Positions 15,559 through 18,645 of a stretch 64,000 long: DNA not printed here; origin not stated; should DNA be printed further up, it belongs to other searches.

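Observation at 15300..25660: Three (plus one remnant) tandem paralogous CarboxypepD_reg-TonB-receptor-like genes, each with its own sigma-54 promoter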

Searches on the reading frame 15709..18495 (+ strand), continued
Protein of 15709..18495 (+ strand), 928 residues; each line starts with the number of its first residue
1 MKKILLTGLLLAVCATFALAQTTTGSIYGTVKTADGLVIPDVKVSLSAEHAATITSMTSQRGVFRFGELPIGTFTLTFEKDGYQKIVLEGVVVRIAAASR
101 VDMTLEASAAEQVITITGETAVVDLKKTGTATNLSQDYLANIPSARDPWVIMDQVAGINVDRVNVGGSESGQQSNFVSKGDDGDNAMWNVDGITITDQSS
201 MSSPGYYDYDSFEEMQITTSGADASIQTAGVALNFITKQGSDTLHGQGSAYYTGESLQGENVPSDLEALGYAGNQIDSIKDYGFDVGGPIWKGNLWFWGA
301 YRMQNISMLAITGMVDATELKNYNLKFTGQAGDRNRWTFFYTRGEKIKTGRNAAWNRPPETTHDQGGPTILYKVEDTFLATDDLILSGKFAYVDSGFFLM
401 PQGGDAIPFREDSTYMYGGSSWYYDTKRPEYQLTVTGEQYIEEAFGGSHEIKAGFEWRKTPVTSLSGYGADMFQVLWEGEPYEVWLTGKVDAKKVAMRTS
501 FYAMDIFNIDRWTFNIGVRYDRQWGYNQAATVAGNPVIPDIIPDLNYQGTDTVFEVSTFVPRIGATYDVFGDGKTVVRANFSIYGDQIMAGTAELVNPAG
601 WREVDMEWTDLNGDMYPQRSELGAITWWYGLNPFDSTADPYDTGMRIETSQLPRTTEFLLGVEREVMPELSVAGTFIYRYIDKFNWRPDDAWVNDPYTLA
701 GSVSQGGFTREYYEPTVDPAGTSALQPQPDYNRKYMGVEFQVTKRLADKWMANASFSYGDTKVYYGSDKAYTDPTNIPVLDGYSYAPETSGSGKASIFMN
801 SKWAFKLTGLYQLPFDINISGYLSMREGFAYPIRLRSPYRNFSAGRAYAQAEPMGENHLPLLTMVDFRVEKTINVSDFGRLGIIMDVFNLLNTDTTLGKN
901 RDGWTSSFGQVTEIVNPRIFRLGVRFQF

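Call 53: fold_search(model_id=the predicted structure, library=pdb)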
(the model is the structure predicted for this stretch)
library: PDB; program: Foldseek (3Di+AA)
matches with E <= 10: 979; with E <= 0.001: 450
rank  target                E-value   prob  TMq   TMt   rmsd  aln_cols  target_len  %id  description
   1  4zgv_A                2.0e-42  1.00  0.58  0.66   8.6       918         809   12  The Crystal Structure of the Ferredoxin Receptor FusA from Pectobacterium atrosepticum SCRI1043 (released 2016-08-31)
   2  6ofr                  2.9e-39  1.00  0.56  0.67   8.6       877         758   12  The crystal structure of the outer membrane transporter YddB from Escherichia coli (released 2019-10-02)
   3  5m9b                  3.0e-35  1.00  0.53  0.68   8.1       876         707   13  Crystal structure of the ferric enterobactin receptor (PfeA) from Pseudomonas aeruginosa (released 2018-02-21)
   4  5nc3                  4.0e-35  1.00  0.53  0.68   7.9       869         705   13  Crystal structure of the ferric enterobactin receptor (PfeA) from Pseudomonas aeruginosa in complex with the tris-catech (released 2018-03-21)
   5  5nc4                  4.8e-35  1.00  0.53  0.68   8.2       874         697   13  Crystal structure of the ferric enterobactin receptor (PfeA) in complex with protochelin from Pseudomonas aeruginosa (released 2018-03-21)
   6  5out                  6.3e-35  1.00  0.53  0.67   8.0       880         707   13  CRYSTAL STRUCTURE OF THE FERRIC ENTEROBACTIN RECEPTOR (PFEA) MUTANT (G324V) FROM PSEUDOMONAS AERUGINOSA (released 2018-09-05)
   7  6i2j                  8.8e-35  1.00  0.52  0.68   8.1       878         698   13  Crystal structure of the ferric enterobactin receptor mutant (Q482A) from Pseudomonas aeruginosa (PfeA) in complex with  (released 2019-01-16)
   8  5mzs                  2.0e-34  1.00  0.53  0.68   7.9       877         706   13  Crystal structure of the ferric enterobactin receptor (PfeA) mutant (R480A_Q482A) from Pseudomonas aeruginosa (released 2018-02-14)
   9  5fr8_A                2.2e-34  1.00  0.53  0.68   8.7       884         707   11  Crystal structure of the siderophore receptor PirA from Acinetobacter baumannii (released 2016-05-11)
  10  1po3_B                1.6e-33  1.00  0.55  0.77   7.4       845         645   10  Crystal structure of ferric citrate transporter FecA in complex with ferric citrate (released 2003-11-18)
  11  6r1f                  2.1e-33  1.00  0.53  0.68   8.2       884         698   12  Crystal structure of the ferric enterobactin receptor mutant R480A from Pseudomonas aeruginosa (PfeA) in complex with en (released 2019-04-10)
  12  1kmp                  4.2e-33  1.00  0.55  0.77   7.5       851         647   11  Crystal structure of the Outer Membrane Transporter FecA Complexed with Ferric Citrate (released 2002-03-06)
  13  6e4v                  4.2e-33  1.00  0.54  0.73   6.2       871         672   12  The Crystal Structure of FhuE from E. coli in complex with its substrate Coprogen (released 2019-04-10)
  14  6bpm_A                4.2e-33  1.00  0.53  0.67   8.9       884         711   12  The crystal structure of the Ferric-Catecholate import receptor Fiu from K12 E. coli: Closed form (C21) (released 2018-11-28)
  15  1kmo                  4.5e-33  1.00  0.56  0.76   6.2       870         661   11  Crystal structure of the Outer Membrane Transporter FecA (released 2002-03-06)
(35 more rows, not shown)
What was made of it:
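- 15709..18495 (+): g1, an Oar-subclass TonB-dependent transporter (928 aa): signal peptide, CarboxypepD_reg N-terminal domain, plug and barrel. Foldseek top hits are TBDTs: FusA E=2e-42, YddB, PfeA, FecA, SusC (call 53).
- On TonB-dependent transporter, Oar subclass: The whole-chain model aligns to plug-plus-barrel TBDTs over 840-920 columns (call 53). Foldseek probability is 1.0 to FusA, YddB, PfeA and FecA, with TM-scores (target-normalised) of 0.66-0.77 (call 53).
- Closest known: SusC/SusD polysaccharide-utilisation loci of Bacteroidota. Same: SusC chains appear among the structural matches (call 53, ranks 24, 35 and others).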

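Call 82: find_encoding_contigs(protein=P0013, flank=10000, max_places=1)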
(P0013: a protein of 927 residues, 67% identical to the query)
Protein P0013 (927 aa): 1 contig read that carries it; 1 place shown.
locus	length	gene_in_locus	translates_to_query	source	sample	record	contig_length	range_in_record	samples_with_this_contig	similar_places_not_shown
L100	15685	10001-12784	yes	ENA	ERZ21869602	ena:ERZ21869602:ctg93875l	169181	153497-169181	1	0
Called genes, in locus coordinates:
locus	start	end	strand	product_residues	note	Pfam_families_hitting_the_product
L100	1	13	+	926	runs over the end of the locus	PF13620:CarboxypepD_reg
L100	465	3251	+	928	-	PF13620:CarboxypepD_reg, PF07715:Plug (faint)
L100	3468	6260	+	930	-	PF13620:CarboxypepD_reg, PF13715:CarbopepD_reg_2 (weak), PF17210:SdrD_B (faint)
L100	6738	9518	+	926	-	PF13620:CarboxypepD_reg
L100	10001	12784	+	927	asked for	PF13620:CarboxypepD_reg, PF17210:SdrD_B (faint)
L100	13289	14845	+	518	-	PF13620:CarboxypepD_reg, PF13715:CarbopepD_reg_2 (weak), PF25183:OMP_b-brl_4 (weak)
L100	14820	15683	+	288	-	?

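Call 83: find_encoding_contigs(protein=P0015, flank=10000, max_places=1)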
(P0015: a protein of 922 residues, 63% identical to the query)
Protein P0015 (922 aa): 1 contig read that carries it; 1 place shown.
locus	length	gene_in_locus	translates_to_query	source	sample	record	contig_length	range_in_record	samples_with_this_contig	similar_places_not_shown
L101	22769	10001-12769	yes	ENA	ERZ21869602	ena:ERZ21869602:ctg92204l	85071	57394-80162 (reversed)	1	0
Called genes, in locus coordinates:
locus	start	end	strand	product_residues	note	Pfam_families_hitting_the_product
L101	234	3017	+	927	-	PF13620:CarboxypepD_reg, PF17210:SdrD_B (weak)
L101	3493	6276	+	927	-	PF13620:CarboxypepD_reg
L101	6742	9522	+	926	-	PF13620:CarboxypepD_reg, PF17210:SdrD_B (faint)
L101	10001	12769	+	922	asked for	PF13620:CarboxypepD_reg, PF07715:Plug (faint)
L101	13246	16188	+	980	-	PF13620:CarboxypepD_reg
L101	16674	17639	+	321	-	PF13620:CarboxypepD_reg, PF14559:TPR_19 (weak), PF23914:TPR_CcmH_CycH (weak), PF00515:TPR_1, PF07719:TPR_2, PF13181:TPR_8, PF23914:TPR_CcmH_CycH, PF13414:TPR_11 (weak), +11 more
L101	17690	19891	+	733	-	-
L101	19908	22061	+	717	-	PF20094:GWxTD_dom, PF00515:TPR_1 (faint), PF07719:TPR_2 (faint), PF12895:ANAPC3 (faint), PF13428:TPR_14 (faint), PF13432:TPR_16 (faint), PF23914:TPR_CcmH_CycH (faint), PF14559:TPR_19 (weak)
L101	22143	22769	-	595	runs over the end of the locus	-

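Call 84: find_encoding_contigs(protein=P0011, flank=10000, max_places=1)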
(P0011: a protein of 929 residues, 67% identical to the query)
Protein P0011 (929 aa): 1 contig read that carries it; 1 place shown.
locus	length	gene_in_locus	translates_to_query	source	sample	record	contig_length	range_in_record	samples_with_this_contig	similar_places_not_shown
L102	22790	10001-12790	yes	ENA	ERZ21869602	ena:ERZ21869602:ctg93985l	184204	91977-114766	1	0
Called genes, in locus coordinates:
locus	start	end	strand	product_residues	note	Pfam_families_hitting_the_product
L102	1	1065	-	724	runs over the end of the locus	PF20256:MoCoBD_2, PF02738:MoCoBD_1, PF20256:MoCoBD_2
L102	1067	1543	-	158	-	PF00111:Fer2, PF13085:Fer2_3 (weak), PF01799:Fer2_2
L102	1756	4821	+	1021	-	PF01636:APH, PF01551:Peptidase_M23, PF00202:Aminotran_3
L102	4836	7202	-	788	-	PF06452:CBM9_1 (weak), PF19313:DUF5916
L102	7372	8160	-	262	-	PF00072:Response_reg, PF04397:LytTR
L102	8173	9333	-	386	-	PF06580:His_kinase, PF02518:HATPase_c (weak)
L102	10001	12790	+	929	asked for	PF13620:CarboxypepD_reg, PF17210:SdrD_B (faint)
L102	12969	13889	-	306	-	PF00753:Lactamase_B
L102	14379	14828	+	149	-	-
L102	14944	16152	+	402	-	PF25917:BSH_RND, PF25973:BSH_CzcB (weak), PF25876:HH_MFP_RND, PF25954:Beta-barrel_RND_2, PF25989:YknX_C (weak)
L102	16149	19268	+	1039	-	PF00873:ACR_tran, PF03176:MMPL (weak)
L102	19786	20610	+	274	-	PF09719:C_GCAxxG_C_C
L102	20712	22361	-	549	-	PF13432:TPR_16 (faint), PF13428:TPR_14 (faint), PF07719:TPR_2 (faint), PF13176:TPR_7 (faint), PF13181:TPR_8 (faint), PF00515:TPR_1 (faint), PF13414:TPR_11 (faint), PF14559:TPR_19, +1 more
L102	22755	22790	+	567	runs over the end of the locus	PF08450:SGL (faint), PF21959:DUF6923 (faint), PF24684:Vgb_lyase (weak), PF01436:NHL (faint)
